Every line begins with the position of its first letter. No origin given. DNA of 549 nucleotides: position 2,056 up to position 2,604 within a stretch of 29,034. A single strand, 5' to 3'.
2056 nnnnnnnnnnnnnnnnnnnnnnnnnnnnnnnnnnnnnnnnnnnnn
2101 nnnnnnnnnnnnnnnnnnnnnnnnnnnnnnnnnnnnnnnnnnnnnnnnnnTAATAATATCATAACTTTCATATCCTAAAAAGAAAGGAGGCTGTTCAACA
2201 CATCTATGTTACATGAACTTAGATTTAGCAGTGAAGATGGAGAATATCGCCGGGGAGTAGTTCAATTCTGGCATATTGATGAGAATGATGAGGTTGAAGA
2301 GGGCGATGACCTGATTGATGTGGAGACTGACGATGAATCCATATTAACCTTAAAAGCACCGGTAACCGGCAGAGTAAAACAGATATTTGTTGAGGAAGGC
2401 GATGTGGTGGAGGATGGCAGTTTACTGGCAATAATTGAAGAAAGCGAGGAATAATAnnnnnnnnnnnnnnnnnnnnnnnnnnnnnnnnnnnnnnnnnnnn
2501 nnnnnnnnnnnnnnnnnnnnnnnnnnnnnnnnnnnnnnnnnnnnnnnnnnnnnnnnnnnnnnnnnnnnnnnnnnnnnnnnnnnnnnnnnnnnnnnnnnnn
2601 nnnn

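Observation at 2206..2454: Stand-alone lipoyl domain next to lipBA lacks the lipoylation lysine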

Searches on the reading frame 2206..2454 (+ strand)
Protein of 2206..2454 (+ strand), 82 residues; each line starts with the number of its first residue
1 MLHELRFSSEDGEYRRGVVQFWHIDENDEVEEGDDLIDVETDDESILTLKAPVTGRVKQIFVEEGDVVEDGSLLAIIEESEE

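Call 3: search_protein_families(library=pfam, proteins=[window:2206-2451:+], max_evalue=1)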
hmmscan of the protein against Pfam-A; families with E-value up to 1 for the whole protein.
window:2206-2451:+ (82 aa): 8 families
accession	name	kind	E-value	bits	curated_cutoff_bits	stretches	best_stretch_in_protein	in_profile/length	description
PF00364.28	Biotin_lipoyl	-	3.5e-12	46.4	22.1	1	13-77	10-73/73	Biotin-requiring enzyme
PF13533.13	Biotin_lipoyl_2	-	2.8e-09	37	29.8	2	48-78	2-32/32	Biotin-lipoyl like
PF13437.12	HlyD_3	-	3.2e-06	28.3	22.2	1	48-79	1-32/106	HlyD family secretion protein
PF16576.10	HlyD_D23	-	0.0013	18.5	30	1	39-78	12-52/214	Barrel-sandwich domain of CusB or HlyD membrane-fusion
PF09891.15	DUF2118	-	0.0025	18.2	20.5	1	17-60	88-131/149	Uncharacterized protein conserved in archaea (DUF2118)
PF05896.17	NQRA_N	-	0.0046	17.6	25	1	21-60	41-78/94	NqrA N-terminal barrel-sandwich hybrid domain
PF00358.26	PTS_EIIA_1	-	0.07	13.3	27.2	0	23-42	87-106/127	phosphoenolpyruvate-dependent sugar phosphotransferase system, EIIA 1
PF02749.22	QRPTase_N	-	0.093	13.4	27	0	19-48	41-69/82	Quinolinate phosphoribosyl transferase, N-terminal domain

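Call 4: search_protein_families(library=ncbifam, proteins=[window:2206-2451:+], max_evalue=1)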
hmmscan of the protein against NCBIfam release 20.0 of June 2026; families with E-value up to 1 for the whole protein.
window:2206-2451:+ (82 aa): 34 families (the best 25 are shown)
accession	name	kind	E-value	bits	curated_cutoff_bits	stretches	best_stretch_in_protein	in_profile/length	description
NF011457.0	PRK14875.1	equivalog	6.3e-12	45.1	307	1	15-81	16-81/372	acetoin dehydrogenase dihydrolipoyllysine-residue acetyltransferase subunit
NF008814.0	PRK11854.1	equivalog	4.5e-09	35.3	722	1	17-80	119-181/637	pyruvate dehydrogenase complex dihydrolipoyllysine-residue acetyltransferase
NF004309.0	PRK05704.1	equivalog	4.9e-09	36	449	1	17-81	17-80/408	2-oxoglutarate dehydrogenase complex dihydrolipoyllysine-residue succinyltransferase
TIGR01347.1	sucB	equivalog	1.8e-07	30.7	378.65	1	17-80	15-77/404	dihydrolipoyllysine-residue succinyltransferase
NF005239.0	PRK06748.1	subfamily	2.6e-07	30.7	111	1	17-79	14-76/84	hypothetical protein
NF004547.1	PRK05889.1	equivalog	5.4e-07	29.7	75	1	24-78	18-71/71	biotin/lipoyl-binding carrier protein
TIGR01348.1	PDHac_trf_long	equivalog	2e-06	26.6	552.1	1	23-79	20-75/587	dihydrolipoyllysine-residue acetyltransferase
TIGR01730.1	RND_mfp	subfamily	3.7e-06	26.1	94.9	1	48-80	28-60/322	efflux RND transporter periplasmic adaptor subunit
NF006079.0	PRK08225.1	equivalog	4.8e-06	26.5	95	2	24-78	17-70/70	acetyl-CoA carboxylase biotin carboxyl carrier protein subunit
TIGR02712.1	urea_carbox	equivalog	4.8e-06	24.6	1303.85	1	21-78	1143-1201/1201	urea carboxylase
NF005457.0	PRK07051.1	equivalog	5.4e-06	26.5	87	2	49-79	50-80/80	acetyl-CoA carboxylase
TIGR02927.1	SucB_Actino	equivalog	1.2e-05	24.3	423.45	1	16-81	16-80/579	2-oxoglutarate dehydrogenase, E2 component, dihydrolipoamide succinyltransferase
NF006761.0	PRK09282.1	domain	1.2e-05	24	402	1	17-78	530-590/591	pyruvate carboxylase subunit B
NF009554.0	PRK12999.1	equivalog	3.2e-05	21.9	965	1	17-78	1086-1146/1147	pyruvate carboxylase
TIGR01349.1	PDHac_trf_mito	equivalog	6.6e-05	22.2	445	1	15-81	12-78/437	pyruvate dehydrogenase complex dihydrolipoamide acetyltransferase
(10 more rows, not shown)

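Call 5: search_solved_structures(query=window:2206-2451:+, max_evalue=0.01, show_alignments=4)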
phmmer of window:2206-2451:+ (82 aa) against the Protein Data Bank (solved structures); distinct sequences matched with E-value up to 0.01: 38.
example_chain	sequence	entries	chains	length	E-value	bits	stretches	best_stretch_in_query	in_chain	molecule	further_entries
7b9k_A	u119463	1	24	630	4.7e-11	45.7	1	26-79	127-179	Dihydrolipoyllysine-residue acetyltransferase component of pyruvate dehydrogenase complex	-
2l5t_A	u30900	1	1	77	1.5e-07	34.6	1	14-77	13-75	Lipoamide acyltransferase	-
1lab_A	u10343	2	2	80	6.2e-07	32.6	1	15-76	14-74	DIHYDROLIPOAMIDE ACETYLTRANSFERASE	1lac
8piu_B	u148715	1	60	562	7.9e-06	29.1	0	16-81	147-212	Dihydrolipoyllysine-residue acetyltransferase component of pyruvate dehydrogenase complex,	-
3duf_I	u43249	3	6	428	1.1e-05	28.6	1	15-76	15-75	Dihydrolipoyllysine-residue acetyltransferase component of pyruvate dehydrogenase complex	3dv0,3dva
6ct0_0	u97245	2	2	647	1.2e-05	28.6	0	16-81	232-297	Dihydrolipoyllysine-residue acetyltransferase component of pyruvate dehydrogenase complex,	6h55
6l1q_C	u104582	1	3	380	1.2e-05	28.5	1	15-76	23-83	CbbQ protein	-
1dcz_A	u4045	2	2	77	2.4e-05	27.6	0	49-79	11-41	TRANSCARBOXYLASE 1.3S SUBUNIT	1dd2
1o78_A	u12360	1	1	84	3.2e-05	27.2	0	49-79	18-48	BIOTIN CARBOXYL CARRIER PROTEIN OF METHYLMALONYL-COA CARBOXYL-TRANSFERASE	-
3u9s_A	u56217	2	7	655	3.3e-05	27.1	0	30-79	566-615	Methylcrotonyl-CoA carboxylase, alpha-subunit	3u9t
2dnc_A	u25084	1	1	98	3.5e-05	27.1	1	16-81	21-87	Pyruvate dehydrogenase protein X component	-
9y7v_D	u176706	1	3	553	3.7e-05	27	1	15-80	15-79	Dihydrolipoyllysine-residue acetyltransferase component of pyruvate dehydrogenase complex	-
8x03_A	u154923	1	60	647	4.2e-05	26.8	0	16-81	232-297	Acetyltransferase component of pyruvate dehydrogenase complex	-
9j1w_A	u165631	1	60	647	4.2e-05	26.8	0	16-81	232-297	Acetyltransferase component of pyruvate dehydrogenase complex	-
1ghj_A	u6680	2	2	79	6.3e-05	26.2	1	16-79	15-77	E2, THE DIHYDROLIPOAMIDE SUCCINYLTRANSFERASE COMPONENT OF 2-OXOGLUTARATE DEHYDROGENASE COM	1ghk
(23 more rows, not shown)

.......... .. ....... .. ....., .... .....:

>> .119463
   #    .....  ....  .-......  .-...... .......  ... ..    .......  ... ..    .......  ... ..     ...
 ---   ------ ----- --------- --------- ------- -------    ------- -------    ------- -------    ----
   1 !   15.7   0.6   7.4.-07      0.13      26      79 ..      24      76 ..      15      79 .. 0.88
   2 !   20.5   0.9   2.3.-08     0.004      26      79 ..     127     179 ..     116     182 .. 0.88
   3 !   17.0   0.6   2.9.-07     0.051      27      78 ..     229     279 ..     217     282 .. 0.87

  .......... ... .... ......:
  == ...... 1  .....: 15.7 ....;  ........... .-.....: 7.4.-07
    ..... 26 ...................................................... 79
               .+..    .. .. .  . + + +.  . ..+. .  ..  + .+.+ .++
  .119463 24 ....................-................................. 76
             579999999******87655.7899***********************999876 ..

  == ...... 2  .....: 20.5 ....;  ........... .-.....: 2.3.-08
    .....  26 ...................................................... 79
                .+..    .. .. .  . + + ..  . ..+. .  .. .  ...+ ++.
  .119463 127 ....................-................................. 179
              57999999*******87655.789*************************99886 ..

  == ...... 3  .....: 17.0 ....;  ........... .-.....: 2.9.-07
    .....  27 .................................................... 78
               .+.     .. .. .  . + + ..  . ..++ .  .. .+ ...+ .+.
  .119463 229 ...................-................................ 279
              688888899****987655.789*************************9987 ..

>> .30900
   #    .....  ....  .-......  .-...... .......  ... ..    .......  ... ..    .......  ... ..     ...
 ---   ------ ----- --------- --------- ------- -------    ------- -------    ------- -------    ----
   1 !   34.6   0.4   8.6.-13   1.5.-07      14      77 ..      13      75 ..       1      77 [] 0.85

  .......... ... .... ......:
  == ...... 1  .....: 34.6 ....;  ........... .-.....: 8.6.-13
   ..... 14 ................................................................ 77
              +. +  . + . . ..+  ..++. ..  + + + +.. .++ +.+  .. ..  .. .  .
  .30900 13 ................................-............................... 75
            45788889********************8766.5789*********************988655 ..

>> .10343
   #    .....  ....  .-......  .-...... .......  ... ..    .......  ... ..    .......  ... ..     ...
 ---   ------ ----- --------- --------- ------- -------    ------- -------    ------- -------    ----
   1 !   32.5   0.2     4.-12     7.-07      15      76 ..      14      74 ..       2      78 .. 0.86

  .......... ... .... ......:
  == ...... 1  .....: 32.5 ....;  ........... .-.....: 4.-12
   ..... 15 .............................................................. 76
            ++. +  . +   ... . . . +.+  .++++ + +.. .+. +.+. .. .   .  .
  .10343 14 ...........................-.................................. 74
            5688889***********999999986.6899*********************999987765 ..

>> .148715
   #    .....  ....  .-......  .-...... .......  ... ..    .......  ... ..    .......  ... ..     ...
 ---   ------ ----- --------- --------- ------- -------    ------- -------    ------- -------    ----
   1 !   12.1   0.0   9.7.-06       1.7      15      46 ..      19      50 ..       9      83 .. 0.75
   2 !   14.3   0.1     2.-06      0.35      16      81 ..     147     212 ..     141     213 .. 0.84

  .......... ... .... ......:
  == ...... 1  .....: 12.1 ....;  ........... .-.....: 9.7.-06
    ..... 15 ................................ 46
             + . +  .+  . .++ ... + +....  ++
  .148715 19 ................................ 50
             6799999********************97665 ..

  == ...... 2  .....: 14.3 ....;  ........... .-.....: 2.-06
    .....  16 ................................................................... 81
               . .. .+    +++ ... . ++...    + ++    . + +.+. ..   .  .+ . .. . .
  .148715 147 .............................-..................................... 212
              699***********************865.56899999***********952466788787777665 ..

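Call 6: find_homologous_proteins(query=window:2206-2451:+, max_evalue=0.001)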
Query window:2206-2451:+ (82 aa): 4 proteins with E <= 0.001 among 6 candidates.
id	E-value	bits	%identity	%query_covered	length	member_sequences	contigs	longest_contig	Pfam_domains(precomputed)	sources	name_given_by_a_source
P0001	2.6e-43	163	98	100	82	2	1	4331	PF25984.1,PF00364.29,PF25917.1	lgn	-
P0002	1.2e-42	161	96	100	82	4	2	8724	PF25984.1,PF00364.29,PF25917.1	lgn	-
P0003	8.5e-37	142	78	100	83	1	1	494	PF25984.1,PF00364.29,PF25917.1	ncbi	-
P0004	1.5e-35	138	84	99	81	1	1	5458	PF25984.1,PF00364.29,PF25919.1,PF25917.1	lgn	-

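Call 10: find_encoding_contigs(protein=P0002, flank=8000)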
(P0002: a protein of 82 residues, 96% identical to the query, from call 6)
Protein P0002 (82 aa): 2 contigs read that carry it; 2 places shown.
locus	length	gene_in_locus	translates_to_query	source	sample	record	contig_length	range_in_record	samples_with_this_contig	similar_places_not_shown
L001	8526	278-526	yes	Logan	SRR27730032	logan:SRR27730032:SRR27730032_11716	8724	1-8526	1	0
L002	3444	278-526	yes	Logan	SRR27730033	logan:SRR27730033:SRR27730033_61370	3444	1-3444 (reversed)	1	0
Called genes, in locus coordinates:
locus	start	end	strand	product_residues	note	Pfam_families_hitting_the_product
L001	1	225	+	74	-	?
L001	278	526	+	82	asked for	PF00364:Biotin_lipoyl, PF25984:BSH_YknX (faint), PF25917:BSH_RND (weak)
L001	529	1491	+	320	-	PF00294:PfkB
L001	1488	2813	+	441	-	PF03447:NAD_binding_3, PF00742:Homoserine_dh, PF01842:ACT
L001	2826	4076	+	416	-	PF04055:Radical_SAM, PF13186:SPASM (weak)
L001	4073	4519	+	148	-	-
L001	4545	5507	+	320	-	PF00248:Aldo_ket_red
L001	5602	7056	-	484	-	PF01590:GAF, PF13185:GAF_2, PF00512:HisKA, PF02518:HATPase_c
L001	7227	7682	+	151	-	PF13424:TPR_12 (faint), PF13428:TPR_14 (faint), PF07719:TPR_2 (faint), PF14559:TPR_19 (faint), PF00515:TPR_1 (faint), PF13432:TPR_16 (weak), PF13431:TPR_17 (weak)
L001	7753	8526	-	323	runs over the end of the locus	?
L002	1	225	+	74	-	?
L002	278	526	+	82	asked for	PF00364:Biotin_lipoyl, PF25984:BSH_YknX (faint), PF25917:BSH_RND (weak)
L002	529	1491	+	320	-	PF00294:PfkB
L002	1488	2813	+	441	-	PF03447:NAD_binding_3, PF00742:Homoserine_dh, PF01842:ACT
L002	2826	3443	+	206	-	?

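Call 11: find_encoding_contigs(protein=P0004, flank=8000)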
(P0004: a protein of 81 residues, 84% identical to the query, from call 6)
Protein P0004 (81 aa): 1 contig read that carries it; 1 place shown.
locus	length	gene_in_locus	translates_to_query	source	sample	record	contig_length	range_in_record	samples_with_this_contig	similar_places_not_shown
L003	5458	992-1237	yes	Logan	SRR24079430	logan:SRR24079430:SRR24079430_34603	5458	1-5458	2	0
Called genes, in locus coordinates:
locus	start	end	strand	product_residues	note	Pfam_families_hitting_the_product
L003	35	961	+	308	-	PF04055:Radical_SAM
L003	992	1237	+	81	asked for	PF00364:Biotin_lipoyl, PF25984:BSH_YknX (faint), PF25917:BSH_RND (weak), PF25919:BSH_CusB (weak)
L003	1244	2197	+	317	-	PF00294:PfkB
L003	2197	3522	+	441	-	PF01408:GFO_IDH_MocA (faint), PF03447:NAD_binding_3, PF00742:Homoserine_dh, PF01842:ACT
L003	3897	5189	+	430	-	PF04055:Radical_SAM, PF13186:SPASM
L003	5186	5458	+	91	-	?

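Call 17: find_encoding_contigs(protein=P0003, flank=8000)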
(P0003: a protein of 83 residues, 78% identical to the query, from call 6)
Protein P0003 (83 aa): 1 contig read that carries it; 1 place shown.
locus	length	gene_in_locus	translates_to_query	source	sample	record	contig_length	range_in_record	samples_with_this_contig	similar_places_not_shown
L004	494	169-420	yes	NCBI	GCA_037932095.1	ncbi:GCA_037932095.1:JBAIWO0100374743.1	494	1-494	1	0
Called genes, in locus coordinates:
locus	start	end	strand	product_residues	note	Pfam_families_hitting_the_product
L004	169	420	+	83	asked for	PF00364:Biotin_lipoyl, PF25917:BSH_RND (weak), PF25984:BSH_YknX (weak)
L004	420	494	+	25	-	?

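Call 18: find_encoding_contigs(protein=window:2206-2454:+, flank=10000)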
Protein window:2206-2454:+ (82 aa): 1 contig read that carries it; 1 place shown.
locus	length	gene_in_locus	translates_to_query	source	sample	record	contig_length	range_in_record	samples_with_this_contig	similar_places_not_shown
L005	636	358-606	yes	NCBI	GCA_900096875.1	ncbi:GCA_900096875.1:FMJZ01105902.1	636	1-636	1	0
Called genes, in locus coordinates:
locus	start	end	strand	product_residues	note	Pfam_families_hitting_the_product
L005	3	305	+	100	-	?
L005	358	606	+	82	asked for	PF00364:Biotin_lipoyl, PF25984:BSH_YknX (faint), PF25917:BSH_RND (weak)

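Call 19: search_protein_representatives(protein=window:2206-2451:+)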
Query: 82 residues. Proteins with E-value up to 0.001 (for the whole library): 1246; up to 1e-10: 39; up to 1e-30: 0. The best 150 are listed.
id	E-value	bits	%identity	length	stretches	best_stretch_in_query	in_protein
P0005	9.3e-22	92.5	52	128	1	1-77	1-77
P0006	2.8e-21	91.0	57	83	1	1-81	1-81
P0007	1.3e-17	79.3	34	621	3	15-78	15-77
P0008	4.9e-17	77.5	35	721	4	18-77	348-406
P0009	3.4e-16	74.8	35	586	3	16-78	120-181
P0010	5.6e-15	71.0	43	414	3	24-80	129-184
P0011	8.4e-15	70.4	31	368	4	19-77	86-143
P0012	8.4e-15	70.4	43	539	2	15-78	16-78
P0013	1.1e-14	70.1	31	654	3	15-77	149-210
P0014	1.1e-14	70.1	35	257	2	11-77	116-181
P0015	2.2e-14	69.1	32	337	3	15-77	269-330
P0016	2.4e-14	69.0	30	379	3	15-79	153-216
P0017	2.7e-14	68.8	33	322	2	11-78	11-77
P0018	3.5e-14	68.5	35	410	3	15-69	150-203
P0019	3.9e-14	68.3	35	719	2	4-79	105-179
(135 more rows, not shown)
